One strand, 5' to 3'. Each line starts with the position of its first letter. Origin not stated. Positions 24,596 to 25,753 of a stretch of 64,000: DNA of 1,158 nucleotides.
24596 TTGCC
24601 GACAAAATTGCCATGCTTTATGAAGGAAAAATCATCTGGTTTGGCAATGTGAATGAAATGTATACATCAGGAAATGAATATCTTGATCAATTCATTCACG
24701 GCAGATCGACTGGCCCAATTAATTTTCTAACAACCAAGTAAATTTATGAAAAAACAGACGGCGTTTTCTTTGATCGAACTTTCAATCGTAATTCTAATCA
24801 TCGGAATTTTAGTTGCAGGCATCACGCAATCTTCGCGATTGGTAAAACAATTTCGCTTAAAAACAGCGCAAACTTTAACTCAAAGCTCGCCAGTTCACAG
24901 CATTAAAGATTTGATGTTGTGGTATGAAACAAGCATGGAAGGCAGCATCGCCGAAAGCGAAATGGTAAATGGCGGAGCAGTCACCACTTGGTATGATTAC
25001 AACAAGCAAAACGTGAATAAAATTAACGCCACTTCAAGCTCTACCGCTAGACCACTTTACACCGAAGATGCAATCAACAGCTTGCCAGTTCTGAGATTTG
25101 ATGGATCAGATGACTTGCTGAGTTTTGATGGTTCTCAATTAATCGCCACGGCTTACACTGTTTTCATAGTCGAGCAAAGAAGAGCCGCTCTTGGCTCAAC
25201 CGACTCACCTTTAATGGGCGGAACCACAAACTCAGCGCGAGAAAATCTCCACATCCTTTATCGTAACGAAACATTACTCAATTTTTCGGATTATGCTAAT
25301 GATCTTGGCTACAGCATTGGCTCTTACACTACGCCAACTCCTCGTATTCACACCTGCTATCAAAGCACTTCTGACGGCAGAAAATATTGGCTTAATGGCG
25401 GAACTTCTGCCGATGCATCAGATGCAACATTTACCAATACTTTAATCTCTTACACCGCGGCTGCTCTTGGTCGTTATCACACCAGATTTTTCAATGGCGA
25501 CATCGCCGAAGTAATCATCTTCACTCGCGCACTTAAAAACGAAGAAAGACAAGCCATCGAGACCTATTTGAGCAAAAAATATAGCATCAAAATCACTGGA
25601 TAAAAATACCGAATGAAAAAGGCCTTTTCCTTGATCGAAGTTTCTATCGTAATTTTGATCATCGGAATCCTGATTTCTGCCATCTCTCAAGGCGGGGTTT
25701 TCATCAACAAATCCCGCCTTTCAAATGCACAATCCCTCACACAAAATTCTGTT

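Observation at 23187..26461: Operon of a DsbA-like oxidoreductase, an orphan MlaF-like ABC ATPase and two tandem prepilin-LamG fusion proteins, with no pilus or T2SS machinery nearby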

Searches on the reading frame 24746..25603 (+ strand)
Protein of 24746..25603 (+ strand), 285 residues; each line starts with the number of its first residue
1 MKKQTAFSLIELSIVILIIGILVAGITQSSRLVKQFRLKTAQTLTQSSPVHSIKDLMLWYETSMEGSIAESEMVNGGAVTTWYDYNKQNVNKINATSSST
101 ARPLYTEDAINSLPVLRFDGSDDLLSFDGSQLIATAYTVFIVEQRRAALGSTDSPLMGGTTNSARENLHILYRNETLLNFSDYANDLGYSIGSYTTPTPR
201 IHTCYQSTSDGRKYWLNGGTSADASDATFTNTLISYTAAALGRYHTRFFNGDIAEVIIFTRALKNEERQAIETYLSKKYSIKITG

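Call 3: search_protein_families(library=pfam, proteins=[window:24746-25603:+], max_evalue=1)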
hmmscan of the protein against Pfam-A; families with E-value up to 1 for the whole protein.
window:24746-25603:+ (285 aa): 4 families
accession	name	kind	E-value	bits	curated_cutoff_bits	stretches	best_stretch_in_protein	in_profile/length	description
PF07963.17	N_methyl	-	7.1e-06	25.8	21.2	1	1-26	1-26/27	Prokaryotic N-terminal methylation motif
PF13385.13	Laminin_G_3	-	0.0015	19.2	27.6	1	147-267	28-149/151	Concanavalin A-like lectin/glucanases superfamily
PF23480.1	YGL204C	-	0.011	16.6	27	1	13-74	27-84/101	YGL204C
PF13936.12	HTH_38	-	0.095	12.9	27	1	261-282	3-24/44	Helix-turn-helix domain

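Call 4: search_protein_families(library=ncbifam, proteins=[window:24746-25603:+], max_evalue=1)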
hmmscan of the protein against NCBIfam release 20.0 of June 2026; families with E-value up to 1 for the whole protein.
window:24746-25603:+ (285 aa): 7 families
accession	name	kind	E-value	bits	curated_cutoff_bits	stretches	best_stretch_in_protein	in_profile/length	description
TIGR02532.1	IV_pilin_GFxxxE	domain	0.00019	21.1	16.3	1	4-26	1-23/24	prepilin-type N-terminal cleavage/methylation domain-containing protein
TIGR01708.2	typeII_sec_gspH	equivalog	0.0024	17.9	80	1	6-31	3-28/169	type II secretion system minor pseudopilin GspH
NF007862.0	PRK10574.1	equivalog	0.022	14.9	138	1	1-24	1-24/145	prepilin peptidase-dependent pilin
NF041775.1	typeIV_PilA_Myxo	equivalog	0.029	14.4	400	1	5-42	11-47/214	type IV pilin protein PilA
NF007800.0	PRK10506.1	equivalog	0.044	13.6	158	1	1-39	5-44/163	prepilin peptidase-dependent protein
NF040999.1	pilin_ComGC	equivalog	0.053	13.7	75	1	5-80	2-73/84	competence type IV pilus major pilin ComGC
TIGR01710.1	typeII_sec_gspG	equivalog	0.053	13.5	88.85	1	6-42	2-37/134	type II secretion system major pseudopilin GspG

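Call 8: find_homologous_proteins(query=window:24746-25603:+, max_evalue=0.001)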
Query window:24746-25603:+ (285 aa): 1768 proteins with E <= 0.001 among 3318 candidates; the best 120 are listed.
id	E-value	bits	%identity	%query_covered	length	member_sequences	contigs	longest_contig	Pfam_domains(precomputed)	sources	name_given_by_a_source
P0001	1.1e-165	567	91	100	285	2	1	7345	PF07963.18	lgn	-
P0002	4.6e-98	346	57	100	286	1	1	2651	-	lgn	-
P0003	9.8e-98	345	59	100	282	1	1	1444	-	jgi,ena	-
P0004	8.4e-95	335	58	99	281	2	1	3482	-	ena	-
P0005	1.2e-93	331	55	100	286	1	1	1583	-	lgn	-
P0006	1.0e-92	328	54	100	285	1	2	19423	-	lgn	-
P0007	3.6e-92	326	56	100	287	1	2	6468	PF07963.18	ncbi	-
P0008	2.3e-91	324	55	100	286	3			PF07963.18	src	-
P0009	2.4e-91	324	56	100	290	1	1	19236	PF07963.18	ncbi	-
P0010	6.3e-91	322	56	100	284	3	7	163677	-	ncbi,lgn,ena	-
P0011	8.6e-91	322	54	100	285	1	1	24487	-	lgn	-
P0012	1.5e-90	321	56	100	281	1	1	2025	-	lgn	-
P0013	1.5e-90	321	55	100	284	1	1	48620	-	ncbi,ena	-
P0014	2.2e-89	317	57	100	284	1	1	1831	-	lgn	-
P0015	2.7e-89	317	56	100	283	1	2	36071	-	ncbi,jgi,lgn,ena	jgi:prepilin-type N-terminal cleavage/methylation domain-containing protein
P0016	3.6e-89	316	55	99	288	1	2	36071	PF07963.18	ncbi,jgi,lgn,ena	jgi:prepilin-type N-terminal cleavage/methylation domain-containing protein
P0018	2.8e-87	310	54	100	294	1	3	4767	PF07963.18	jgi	jgi:prepilin-type N-terminal cleavage/methylation domain-containing protein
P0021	8.7e-84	299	52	99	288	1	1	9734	PF07963.18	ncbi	-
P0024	2.5e-82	294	51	100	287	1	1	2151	PF07963.18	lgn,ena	-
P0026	3.9e-82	293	50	99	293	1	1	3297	PF07963.18,PF13385.14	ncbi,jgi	jgi:prepilin-type N-terminal cleavage/methylation domain-containing protein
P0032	3.2e-80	287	50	100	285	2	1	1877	PF07963.18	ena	-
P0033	3.7e-80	287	56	99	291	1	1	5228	PF07963.18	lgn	-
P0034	4.5e-80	287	51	100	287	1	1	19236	PF07963.18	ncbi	-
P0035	6.7e-80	286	50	100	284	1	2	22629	PF07963.18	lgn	-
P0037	7.4e-80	286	51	100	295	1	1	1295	PF07963.18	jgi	jgi:prepilin-type N-terminal cleavage/methylation domain-containing protein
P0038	1.3e-79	285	50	99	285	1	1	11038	PF07963.18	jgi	-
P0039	4.7e-79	283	50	99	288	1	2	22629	PF13385.14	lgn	-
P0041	8.2e-79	283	48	100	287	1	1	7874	PF07963.18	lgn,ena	-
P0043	1.7e-78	282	48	99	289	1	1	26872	PF13385.14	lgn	-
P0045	3.8e-78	280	52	99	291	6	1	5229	PF13385.14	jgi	-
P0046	4.3e-78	280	51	100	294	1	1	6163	PF13385.14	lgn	-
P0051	1.5e-76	275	48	100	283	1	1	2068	PF07963.18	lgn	-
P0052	6.1e-76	273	50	99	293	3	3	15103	PF07963.18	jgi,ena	jgi:prepilin-type N-terminal cleavage/methylation domain-containing protein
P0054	9.4e-76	273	52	99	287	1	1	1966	PF07963.18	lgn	-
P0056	1.4e-75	272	49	98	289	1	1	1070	PF07963.18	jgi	jgi:prepilin-type N-terminal cleavage/methylation domain-containing protein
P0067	8.8e-74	266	49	100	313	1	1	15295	PF07963.18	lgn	-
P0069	1.3e-73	265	47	99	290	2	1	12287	PF13385.14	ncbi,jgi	jgi:prepilin-type N-terminal cleavage/methylation domain-containing protein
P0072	6.5e-73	263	49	100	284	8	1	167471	PF07963.18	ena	-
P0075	3.1e-72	261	48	99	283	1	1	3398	PF07963.18,PF13385.14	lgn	-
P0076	3.6e-72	261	49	99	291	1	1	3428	PF07963.18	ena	-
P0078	4.5e-72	260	48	100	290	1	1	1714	PF13385.14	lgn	-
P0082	8.0e-72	260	48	99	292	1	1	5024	PF07963.18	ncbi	-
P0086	2.8e-71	258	49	99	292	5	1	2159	PF07963.18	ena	-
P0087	2.9e-71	258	50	99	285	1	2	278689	-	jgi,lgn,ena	-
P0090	6.0e-71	257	48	99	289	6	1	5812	PF07963.18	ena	-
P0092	9.8e-71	256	48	99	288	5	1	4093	PF07963.18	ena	-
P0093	1.2e-70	256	49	99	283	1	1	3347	PF13385.14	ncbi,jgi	jgi:prepilin-type N-terminal cleavage/methylation domain-containing protein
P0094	1.3e-70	256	48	99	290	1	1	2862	PF07963.18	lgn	-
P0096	2.2e-70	255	48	99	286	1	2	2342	PF07963.18,PF13385.14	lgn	-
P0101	3.7e-70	254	46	98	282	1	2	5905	PF13385.14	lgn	-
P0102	4.1e-70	254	46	100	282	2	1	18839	PF13385.14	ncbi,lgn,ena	-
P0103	4.3e-70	254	46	100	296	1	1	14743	PF13385.14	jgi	jgi:prepilin-type N-terminal cleavage/methylation domain-containing protein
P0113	1.9e-69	252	49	99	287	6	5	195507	-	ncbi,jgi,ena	jgi:prepilin-type N-terminal cleavage/methylation domain-containing protein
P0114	1.9e-69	252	48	100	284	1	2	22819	PF07963.18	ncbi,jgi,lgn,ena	jgi:prepilin-type N-terminal cleavage/methylation domain-containing protein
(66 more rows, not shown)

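Call 9: find_encoding_contigs(protein=P0087, flank=10000, max_places=3)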
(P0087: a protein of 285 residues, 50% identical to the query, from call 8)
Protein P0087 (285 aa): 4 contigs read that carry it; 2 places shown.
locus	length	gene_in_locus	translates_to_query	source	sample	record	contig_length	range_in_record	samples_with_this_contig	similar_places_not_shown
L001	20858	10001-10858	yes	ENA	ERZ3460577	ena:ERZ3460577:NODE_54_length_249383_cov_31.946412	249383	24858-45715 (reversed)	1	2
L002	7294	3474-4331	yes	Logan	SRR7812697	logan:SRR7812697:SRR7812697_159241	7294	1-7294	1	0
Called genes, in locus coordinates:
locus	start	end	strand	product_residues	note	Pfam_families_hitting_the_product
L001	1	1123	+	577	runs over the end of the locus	PF00501:AMP-binding, PF23562:AMP-binding_C_3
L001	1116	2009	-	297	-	PF07963:N_methyl (weak), PF13385:Laminin_G_3 (weak)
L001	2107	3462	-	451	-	-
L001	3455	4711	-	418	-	PF00202:Aminotran_3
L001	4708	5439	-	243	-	PF13512:TPR_18, PF13525:YfiO, PF13174:TPR_6 (faint)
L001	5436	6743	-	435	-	PF00815:Histidinol_dh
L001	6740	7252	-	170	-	PF02643:DUF192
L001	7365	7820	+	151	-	PF03968:LptD_N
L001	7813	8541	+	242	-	PF00005:ABC_tran, PF12399:BCA_ABC_TP_C (weak)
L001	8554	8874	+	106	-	-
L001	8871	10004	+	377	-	PF06965:Na_H_antiport_1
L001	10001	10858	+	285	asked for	-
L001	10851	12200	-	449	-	PF02878:PGM_PMM_I, PF02879:PGM_PMM_II, PF02880:PGM_PMM_III, PF00408:PGM_PMM_IV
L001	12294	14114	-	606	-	PF01411:tRNA-synt_2c, PF07973:tRNA_SAD, PF02272:DHHA1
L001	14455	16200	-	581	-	PF23023:Anti-Pycsar_Apyc1 (faint), PF00753:Lactamase_B, PF12706:Lactamase_B_2 (weak), PF22505:RNase_J_b_CASP, PF07521:RMMBL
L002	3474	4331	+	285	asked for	-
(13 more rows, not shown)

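Call 10: find_encoding_contigs(protein=P0113, flank=10000, max_places=3)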
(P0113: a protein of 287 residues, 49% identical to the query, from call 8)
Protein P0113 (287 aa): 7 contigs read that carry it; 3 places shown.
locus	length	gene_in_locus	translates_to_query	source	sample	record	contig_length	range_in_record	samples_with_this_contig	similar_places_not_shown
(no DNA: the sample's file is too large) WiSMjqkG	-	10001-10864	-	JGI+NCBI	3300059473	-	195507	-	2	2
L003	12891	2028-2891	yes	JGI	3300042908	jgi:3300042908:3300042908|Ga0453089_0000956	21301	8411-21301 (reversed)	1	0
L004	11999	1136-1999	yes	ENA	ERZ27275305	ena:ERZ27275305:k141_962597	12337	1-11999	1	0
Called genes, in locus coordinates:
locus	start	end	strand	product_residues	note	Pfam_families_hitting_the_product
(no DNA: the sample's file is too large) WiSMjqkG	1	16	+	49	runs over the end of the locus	PF19451:DUF5989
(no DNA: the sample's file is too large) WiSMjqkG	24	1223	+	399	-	-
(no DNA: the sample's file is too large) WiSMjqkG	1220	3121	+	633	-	PF02543:Carbam_trans_N, PF16861:Carbam_trans_C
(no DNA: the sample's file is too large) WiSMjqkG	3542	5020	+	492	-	PF02347:GDC-P, PF00266:Aminotran_5, PF21478:GcvP2_C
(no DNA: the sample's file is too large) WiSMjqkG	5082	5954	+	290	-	PF13385:Laminin_G_3 (weak)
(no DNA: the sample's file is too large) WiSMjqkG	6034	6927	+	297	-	PF04542:Sigma70_r2, PF04545:Sigma70_r4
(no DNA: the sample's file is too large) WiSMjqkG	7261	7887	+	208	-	PF00677:Lum_binding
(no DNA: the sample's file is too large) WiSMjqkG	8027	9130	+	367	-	PF00926:DHBP_synthase, PF00925:GTP_cyclohydro2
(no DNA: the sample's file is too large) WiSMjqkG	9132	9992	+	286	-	-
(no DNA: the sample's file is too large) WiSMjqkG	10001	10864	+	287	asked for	-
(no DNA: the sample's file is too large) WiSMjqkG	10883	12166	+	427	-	PF04715: (weak), PF00425:Chorismate_bind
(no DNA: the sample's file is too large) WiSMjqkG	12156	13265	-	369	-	PF04264:YceI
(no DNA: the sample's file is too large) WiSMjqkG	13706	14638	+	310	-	PF00318:Ribosomal_S2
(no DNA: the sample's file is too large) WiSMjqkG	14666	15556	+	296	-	PF25025:EF-Ts_N (weak), PF00889:EF_TS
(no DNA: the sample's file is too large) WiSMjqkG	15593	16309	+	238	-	PF00696:AA_kinase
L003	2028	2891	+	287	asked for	-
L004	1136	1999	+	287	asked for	-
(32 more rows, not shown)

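Call 13: find_related_loci(query=A1, collection=genome_contigs, flank=10000)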
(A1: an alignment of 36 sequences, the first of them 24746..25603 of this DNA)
Query A1 (285 aa) in genome_contigs; peptide patterns used: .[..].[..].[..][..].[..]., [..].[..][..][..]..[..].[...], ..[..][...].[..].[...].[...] (x = any residue, [..] = any of these).
597 stretches matched a pattern (row limit reached: there are more); 329 encode a relative of the query (tblastn E <= 1e-3); the best 80 are kept; 79 distinct loci.
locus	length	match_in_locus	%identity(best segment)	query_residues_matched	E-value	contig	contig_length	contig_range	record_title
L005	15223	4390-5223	48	4-284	5e-82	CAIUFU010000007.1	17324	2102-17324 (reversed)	MAG: uncultured Alphaproteobacteria bacterium isolate KT6_bin-167 genome assembly, contig: bin-167:007/264, whole genome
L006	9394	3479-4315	46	4-284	3e-79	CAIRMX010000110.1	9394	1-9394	MAG: uncultured Alphaproteobacteria bacterium isolate ErkenSummer_bin-0736 genome assembly, contig: bin-0736:110/173, wh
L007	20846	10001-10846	45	3-284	1e-77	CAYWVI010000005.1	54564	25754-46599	MAG TPA_asm: uncultured Rhizobium sp. isolate SRP285395_co1_350 genome assembly, contig: NODE_719_length_54564_cov_6.948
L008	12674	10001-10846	43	1-283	7e-76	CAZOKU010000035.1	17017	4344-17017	MAG TPA_asm: uncultured Rhizobium sp. isolate SRP257259_co1_386 genome assembly, contig: NODE_4235_length_17017_cov_5.01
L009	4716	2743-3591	51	2-284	2e-75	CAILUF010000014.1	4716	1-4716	MAG: uncultured Alphaproteobacteria bacterium isolate Loclat_bin-00439 genome assembly, contig: bin-00439:014/303, whole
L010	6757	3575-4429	45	3-284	6e-75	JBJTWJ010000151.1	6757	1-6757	MAG: Alphaproteobacteria bacterium isolate samp_4444_VAMB_1011 samp_4444_1388831, whole genome shotgun sequence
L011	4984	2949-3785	48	2-283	1e-73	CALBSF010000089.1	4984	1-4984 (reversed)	MAG TPA_asm: uncultured Rickettsiales bacterium isolate SRR6231156_bin.78_CONCOCT_v1.1_MAG genome assembly, contig: ERZ6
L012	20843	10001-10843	48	6-284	3e-73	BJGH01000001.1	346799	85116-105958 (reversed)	Alphaproteobacteria bacterium LBMAG_Alphaproteobacteria_epi.bin2 DNA, sequence01, whole genome shotgun sequence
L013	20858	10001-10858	43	3-284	7e-73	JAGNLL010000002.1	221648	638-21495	MAG: Rickettsiales bacterium isolate Gw_Eff_bin_514 Gw_Eff_36_length_221648_cov_15.945319, whole genome shotgun sequence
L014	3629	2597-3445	49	2-284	8e-73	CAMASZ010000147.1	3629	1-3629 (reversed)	MAG: Rickettsia typhi isolate MaE-04nov19-21 genome assembly, contig: MaE-04nov19-C62294, whole genome shotgun sequence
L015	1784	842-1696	41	1-284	1e-75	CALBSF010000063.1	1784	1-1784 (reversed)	MAG TPA_asm: uncultured Rickettsiales bacterium isolate SRR6231156_bin.78_CONCOCT_v1.1_MAG genome assembly, contig: ERZ6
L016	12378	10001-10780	47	32-284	7e-71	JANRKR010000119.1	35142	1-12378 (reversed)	MAG: Rickettsiales bacterium isolate bins.261 k141_850502, whole genome shotgun sequence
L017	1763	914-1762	47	1-283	1e-72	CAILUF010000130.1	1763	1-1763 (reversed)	MAG: uncultured Alphaproteobacteria bacterium isolate Loclat_bin-00439 genome assembly, contig: bin-00439:130/303, whole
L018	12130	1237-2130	44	1-283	8e-69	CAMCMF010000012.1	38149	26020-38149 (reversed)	MAG: Rhizobium sp. Q54 isolate MoH-23oct19-117 genome assembly, contig: MoH-23oct19-C1003, whole genome shotgun sequence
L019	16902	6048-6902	44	1-283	2e-67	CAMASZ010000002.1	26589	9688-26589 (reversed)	MAG: Rickettsia typhi isolate MaE-04nov19-21 genome assembly, contig: MaE-04nov19-C2135, whole genome shotgun sequence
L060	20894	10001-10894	36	1-283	1e-36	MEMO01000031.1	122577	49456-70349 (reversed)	MAG: Alphaproteobacteria bacterium RIFCSPLOWO2_01_FULL_40_26 rifcsplowo2_01_scaffold_5062, whole genome shotgun sequence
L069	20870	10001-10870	38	1-283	5e-35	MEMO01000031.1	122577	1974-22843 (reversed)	MAG: Alphaproteobacteria bacterium RIFCSPLOWO2_01_FULL_40_26 rifcsplowo2_01_scaffold_5062, whole genome shotgun sequence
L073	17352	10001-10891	38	3-284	7e-34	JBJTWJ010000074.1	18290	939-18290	MAG: Alphaproteobacteria bacterium isolate samp_4444_VAMB_1011 samp_4444_1839741, whole genome shotgun sequence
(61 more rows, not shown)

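Call 14: find_encoding_contigs(protein=window:24746-25603:+, flank=10000, max_places=4)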
Protein window:24746-25603:+ (285 aa): 8 contigs read that carry it; 4 places shown.
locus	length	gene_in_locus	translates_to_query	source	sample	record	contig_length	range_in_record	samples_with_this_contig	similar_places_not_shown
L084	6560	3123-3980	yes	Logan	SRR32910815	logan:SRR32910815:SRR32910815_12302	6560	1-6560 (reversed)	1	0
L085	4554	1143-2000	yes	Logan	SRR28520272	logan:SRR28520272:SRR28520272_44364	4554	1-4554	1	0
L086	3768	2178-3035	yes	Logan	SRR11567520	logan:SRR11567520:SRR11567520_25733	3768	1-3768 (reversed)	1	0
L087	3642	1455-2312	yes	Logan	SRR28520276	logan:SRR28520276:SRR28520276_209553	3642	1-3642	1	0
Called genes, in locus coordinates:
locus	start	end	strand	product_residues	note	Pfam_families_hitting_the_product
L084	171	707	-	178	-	-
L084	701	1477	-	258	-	PF00535:Glycos_transf_2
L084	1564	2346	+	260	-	PF01323:DSBA (faint), PF13462:Thioredoxin_4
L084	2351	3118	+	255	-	PF00005:ABC_tran, PF13304:AAA_21 (faint)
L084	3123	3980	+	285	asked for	PF07963:N_methyl (weak)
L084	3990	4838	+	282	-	-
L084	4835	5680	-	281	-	PF01063:Aminotran_4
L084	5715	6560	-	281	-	?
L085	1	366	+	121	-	?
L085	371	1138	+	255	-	PF00005:ABC_tran, PF13304:AAA_21 (faint)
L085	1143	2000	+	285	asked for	PF07963:N_methyl (weak)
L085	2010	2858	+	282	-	-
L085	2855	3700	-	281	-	PF01063:Aminotran_4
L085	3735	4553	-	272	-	?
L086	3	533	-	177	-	?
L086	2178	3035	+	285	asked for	PF07963:N_methyl (weak)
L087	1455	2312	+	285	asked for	PF07963:N_methyl (weak)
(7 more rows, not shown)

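Call 19: predict_structure(alignment_id=A1)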
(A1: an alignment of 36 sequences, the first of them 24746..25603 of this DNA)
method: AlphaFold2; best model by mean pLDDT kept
length: 285 residues; sequences in the alignment: 36
mean_pLDDT: 91.6   pTM: 0.87
mean pLDDT of the five models: 91.6, 91.5, 90.8, 90.6, 88.8
residues with pLDDT >= 90: 218; 70-90: 51; 50-70: 14; < 50: 2
segments of 3 or more residues with pLDDT < 50: none
pLDDT, mean of each block of 10 residues (from residue 1): 58 83 69 90 97 97 95 94 93 91 93 95 95 97 89 91 92 92 92 92 97 97 96 95 95 98 98 98 85
secondary structure, 60 per line:
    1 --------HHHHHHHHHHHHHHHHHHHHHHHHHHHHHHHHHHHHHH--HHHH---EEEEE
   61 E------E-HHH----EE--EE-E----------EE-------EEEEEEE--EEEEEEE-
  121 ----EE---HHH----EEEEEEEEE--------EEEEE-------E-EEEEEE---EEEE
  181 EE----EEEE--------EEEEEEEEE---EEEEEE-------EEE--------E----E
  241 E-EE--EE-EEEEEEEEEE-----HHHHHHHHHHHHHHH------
elements in order: H9-46 H49-52 E56-61 E104-110 E113-119 E137-145 E154-158 E168-173 E177-182 E187-190 E199-207 E211-216 E224-226 E250-259 H265-279

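Call 22: search_solved_structures(query=A1, max_evalue=1, show_alignments=2)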
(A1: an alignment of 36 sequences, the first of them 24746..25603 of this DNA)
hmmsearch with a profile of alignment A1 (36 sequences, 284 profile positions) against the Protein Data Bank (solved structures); distinct sequences matched with E-value up to 1: 14.
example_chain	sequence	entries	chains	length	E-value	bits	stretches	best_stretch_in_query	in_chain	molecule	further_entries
7tgg_A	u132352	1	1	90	0.015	18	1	3-24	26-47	Geopilin domain 1 protein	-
9egp_A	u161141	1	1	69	0.027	17.2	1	2-25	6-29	Geopilin domain 1 protein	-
9lab_B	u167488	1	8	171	0.038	16.7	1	1-27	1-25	MSHA major pilin subunit MshA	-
9laa_A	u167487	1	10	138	0.042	16.5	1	2-24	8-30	Type IV pilin protein PilA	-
8qqj_J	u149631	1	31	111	0.065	15.9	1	7-37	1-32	Type IV narrow pilus major component PilA5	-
6xxe_A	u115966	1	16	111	0.087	15.5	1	7-35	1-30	Uncharacterized protein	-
6xi3_AAA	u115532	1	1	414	0.11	15.2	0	109-174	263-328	Large adhesion protein (Lap) involved in biofilm formation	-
8tob_GA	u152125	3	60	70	0.15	14.8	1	8-46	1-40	Fimbrial protein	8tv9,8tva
2m7g_A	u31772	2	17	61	0.15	14.7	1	7-25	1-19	Geopilin domain 1 protein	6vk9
1oqw_A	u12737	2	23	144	0.2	14.3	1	7-36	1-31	Fimbrial protein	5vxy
8tum_e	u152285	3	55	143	0.21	14.2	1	7-36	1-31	Type IV major pilin protein PilA | Pilin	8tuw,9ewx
6xyz_A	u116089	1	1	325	0.55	12.9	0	101-214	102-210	Candidate chitinase Glycoside hydrolase family 18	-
3sok_A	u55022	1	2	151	0.68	12.6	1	7-24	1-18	Fimbrial protein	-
8tj2_C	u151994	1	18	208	0.74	12.4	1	7-24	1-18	Type IV major pilin protein PilA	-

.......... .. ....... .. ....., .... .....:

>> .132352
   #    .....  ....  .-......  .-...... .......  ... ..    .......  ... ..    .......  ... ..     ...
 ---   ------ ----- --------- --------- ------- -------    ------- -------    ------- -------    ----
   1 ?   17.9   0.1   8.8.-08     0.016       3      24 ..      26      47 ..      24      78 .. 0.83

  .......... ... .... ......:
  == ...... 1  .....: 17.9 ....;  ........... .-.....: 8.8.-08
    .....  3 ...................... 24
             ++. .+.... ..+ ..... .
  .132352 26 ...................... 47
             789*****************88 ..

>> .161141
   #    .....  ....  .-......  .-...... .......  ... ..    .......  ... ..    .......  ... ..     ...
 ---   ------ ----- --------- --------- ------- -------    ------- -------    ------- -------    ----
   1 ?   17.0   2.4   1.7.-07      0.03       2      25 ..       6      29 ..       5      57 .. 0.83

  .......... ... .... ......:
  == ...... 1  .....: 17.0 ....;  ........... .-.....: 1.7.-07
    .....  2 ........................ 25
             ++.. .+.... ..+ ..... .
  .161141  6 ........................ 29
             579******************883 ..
